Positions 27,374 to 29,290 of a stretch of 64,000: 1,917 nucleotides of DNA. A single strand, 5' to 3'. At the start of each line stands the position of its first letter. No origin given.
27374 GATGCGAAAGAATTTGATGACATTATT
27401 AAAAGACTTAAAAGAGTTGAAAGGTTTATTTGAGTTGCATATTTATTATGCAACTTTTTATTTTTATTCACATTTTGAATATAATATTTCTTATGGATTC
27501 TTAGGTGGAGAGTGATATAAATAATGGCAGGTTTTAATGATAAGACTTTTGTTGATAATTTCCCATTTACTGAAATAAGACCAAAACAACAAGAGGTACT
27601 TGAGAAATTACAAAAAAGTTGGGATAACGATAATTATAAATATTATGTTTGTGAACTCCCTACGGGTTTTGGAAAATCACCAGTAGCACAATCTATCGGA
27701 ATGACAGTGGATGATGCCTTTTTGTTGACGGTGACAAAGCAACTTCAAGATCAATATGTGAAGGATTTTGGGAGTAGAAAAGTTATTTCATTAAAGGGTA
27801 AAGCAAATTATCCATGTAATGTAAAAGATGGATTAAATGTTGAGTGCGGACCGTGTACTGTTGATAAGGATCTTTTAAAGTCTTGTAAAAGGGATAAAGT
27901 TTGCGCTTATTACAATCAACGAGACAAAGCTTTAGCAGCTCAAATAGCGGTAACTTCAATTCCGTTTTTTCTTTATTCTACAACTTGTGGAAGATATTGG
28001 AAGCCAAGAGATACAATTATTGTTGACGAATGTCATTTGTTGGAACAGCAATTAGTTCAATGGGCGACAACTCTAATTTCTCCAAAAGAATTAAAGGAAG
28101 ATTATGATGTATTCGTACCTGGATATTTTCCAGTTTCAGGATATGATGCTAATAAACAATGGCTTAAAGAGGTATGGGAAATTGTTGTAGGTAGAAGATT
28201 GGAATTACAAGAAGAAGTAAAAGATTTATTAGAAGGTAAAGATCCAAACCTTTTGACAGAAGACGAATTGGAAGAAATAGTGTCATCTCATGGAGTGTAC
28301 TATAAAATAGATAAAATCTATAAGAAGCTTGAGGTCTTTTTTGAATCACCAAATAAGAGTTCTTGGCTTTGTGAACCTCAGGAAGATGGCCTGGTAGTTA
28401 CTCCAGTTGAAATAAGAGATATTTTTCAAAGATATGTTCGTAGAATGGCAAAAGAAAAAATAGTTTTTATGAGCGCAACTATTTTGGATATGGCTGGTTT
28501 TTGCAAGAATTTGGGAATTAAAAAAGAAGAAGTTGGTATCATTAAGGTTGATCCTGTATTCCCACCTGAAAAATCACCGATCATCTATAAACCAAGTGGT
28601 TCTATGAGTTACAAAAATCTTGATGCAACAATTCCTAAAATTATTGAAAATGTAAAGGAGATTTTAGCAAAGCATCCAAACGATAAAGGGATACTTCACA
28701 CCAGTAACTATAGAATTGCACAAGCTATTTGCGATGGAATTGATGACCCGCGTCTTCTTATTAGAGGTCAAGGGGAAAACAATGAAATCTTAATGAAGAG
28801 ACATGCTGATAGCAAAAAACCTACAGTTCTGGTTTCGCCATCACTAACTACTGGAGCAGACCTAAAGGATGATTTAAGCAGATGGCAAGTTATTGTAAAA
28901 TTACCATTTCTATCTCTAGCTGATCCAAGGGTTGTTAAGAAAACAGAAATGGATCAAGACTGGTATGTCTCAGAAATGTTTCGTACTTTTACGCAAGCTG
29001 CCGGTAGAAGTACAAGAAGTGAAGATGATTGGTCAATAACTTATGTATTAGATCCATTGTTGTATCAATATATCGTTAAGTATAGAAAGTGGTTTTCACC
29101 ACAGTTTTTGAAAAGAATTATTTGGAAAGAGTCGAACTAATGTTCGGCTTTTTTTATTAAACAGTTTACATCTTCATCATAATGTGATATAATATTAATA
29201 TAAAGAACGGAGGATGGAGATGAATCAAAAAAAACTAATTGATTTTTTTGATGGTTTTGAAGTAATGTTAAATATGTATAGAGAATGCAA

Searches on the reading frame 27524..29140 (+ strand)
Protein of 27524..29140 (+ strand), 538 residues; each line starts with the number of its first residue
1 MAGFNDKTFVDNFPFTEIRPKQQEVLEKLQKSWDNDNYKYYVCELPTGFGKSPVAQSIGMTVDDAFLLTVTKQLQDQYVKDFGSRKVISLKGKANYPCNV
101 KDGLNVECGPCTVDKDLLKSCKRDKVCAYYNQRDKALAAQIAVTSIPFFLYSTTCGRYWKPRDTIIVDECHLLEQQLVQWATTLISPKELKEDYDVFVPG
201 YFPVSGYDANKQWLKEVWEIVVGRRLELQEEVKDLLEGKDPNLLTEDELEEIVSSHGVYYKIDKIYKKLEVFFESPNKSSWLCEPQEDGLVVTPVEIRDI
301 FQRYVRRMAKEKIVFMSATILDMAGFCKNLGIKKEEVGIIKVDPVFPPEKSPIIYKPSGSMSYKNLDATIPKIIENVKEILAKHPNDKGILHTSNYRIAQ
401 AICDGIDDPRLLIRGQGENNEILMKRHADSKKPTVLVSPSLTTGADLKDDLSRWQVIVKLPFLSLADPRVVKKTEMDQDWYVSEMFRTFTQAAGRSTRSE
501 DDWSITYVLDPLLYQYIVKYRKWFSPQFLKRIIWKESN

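Call 18: search_protein_families(library=phrogs, proteins=[window:27524-29140:+], max_evalue=0.00001)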
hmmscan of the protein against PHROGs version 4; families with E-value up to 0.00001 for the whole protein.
window:27524-29140:+ (538 aa): 2 families
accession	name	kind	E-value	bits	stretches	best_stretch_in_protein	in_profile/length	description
phrog_2488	-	DNA, RNA and nucleotide metabolism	3.6e-117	393.5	1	6-532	7-576/579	DNA helicase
phrog_16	-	DNA, RNA and nucleotide metabolism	2.4e-07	30.3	1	16-173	271-388/986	DNA helicase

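Call 19: search_protein_families(library=pfam, proteins=[window:27524-29140:+], max_evalue=0.00001)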
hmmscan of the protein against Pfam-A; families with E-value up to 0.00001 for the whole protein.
window:27524-29140:+ (538 aa): 2 families
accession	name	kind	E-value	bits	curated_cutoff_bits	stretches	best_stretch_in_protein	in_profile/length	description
PF13307.12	Helicase_C_2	-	4e-17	63.2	25.3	1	390-523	13-166/170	Helicase C-terminal domain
PF04851.21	ResIII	-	7.6e-07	29.6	22.5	1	17-176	3-140/164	Type III restriction enzyme, res subunit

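Call 33: search_dna_similar(query=window:27524-29140:+, collection=phages, mode=protein, max_rows=15)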
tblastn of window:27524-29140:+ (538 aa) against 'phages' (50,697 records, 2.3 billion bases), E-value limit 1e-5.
Records with a match: 497; places in all: 504; records where one place covers at least 80% of the query: 473.
Best place of each record, by identity: 60-80% 2; <60% 495.
By first word of the organism name: Salmonella 165; Vibrio 77; Klebsiella 44; Rhizobium 31; Escherichia 31; Halorubrum 29; Dickeya 19; Prevotella 15; Serratia 10; Haloarcula 9; and 26 more.
By host as written in the record: - 107; Salmonella enterica 26; Salmonella enterica subsp. enterica serovar Enteritidis PT1 21; Klebsiella pneumoniae 19; Halorubrum sp. 16; Prevotella sp. 15; Salmonella enterica subsp. enterica serovar Typhimurium 14; Escherichia coli O157:H7 11; and 146 more.
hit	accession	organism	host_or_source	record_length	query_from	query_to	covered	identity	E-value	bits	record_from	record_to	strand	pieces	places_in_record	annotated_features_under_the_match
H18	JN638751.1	Bacillus phage G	Bacillus megaterium str. ATCC 43725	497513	7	538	99%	64.3%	0e+0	764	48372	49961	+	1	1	73: gp73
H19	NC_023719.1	Bacillus phage G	Bacillus megaterium str. ATCC 43725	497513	7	538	99%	64.3%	0e+0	764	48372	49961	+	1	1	73: DNA helicase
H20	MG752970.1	Ralstonia phage RsoM2USA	Ralstonia solanacearum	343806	9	534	98%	38.1%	2e-106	355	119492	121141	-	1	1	hypothetical protein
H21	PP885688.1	Tunturiibacter phage Tunturi_5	Tunturiibacter psychrotolerans X4BP1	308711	11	510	93%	31.0%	6e-63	229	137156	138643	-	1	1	DNA helicase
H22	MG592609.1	Vibrio phage 1.244.A._10N.261.54.C3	Vibrio sp. sp. F13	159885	13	525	95%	28.4%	1e-46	181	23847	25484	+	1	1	P-loop containing nucleoside triphosphate hydrolase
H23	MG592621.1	Vibrio phage 1.255.O._10N.286.45.F1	Vibrio splendidus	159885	13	525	95%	28.4%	1e-46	181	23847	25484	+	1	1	P-loop containing nucleoside triphosphate hydrolase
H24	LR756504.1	uncultured phage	metagenomic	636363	11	529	96%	27.8%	1e-38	157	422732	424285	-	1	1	record has no annotation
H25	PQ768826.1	Vibrio phage Bakedbeans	Vibrio campbellii BB120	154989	6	536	99%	26.6%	3e-34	144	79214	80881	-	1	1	hypothetical protein (x2)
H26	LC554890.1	Ralstonia phage RP13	Ralstonia solanacearum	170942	13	524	95%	27.5%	7e-32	137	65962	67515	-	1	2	DEAD/DEAH box helicase family protein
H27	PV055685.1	Pseudomonas phage QdP_Psa3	Pseudomonas syringae pv. actinidiae ...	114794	18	533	96%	27.2%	1e-37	154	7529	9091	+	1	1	DNA helicase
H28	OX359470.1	Ochrobactrum phage ORM_20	-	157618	13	535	97%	26.8%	1e-32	139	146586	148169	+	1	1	DNA helicase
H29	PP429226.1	Rhizobium phage LG08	Agrobacterium radiobacter PL13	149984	5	535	99%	26.4%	1e-34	145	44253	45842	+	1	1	DNA helicase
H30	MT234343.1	Agrobacterium phage OLIVR6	Rhizogenic Agrobacterium biovar 1 ...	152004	5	535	99%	26.4%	1e-34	145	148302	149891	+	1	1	ATP-dependent helicase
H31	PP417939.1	Rhizobium phage IC12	Agrobacterium radiobacter M13 (synonym: ...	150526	5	535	99%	26.4%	1e-34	145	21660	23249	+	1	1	DNA helicase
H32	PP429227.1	Rhizobium phage IG49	Agrobacterium radiobacter PL17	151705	5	535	99%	26.4%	1e-34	145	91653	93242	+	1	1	DNA helicase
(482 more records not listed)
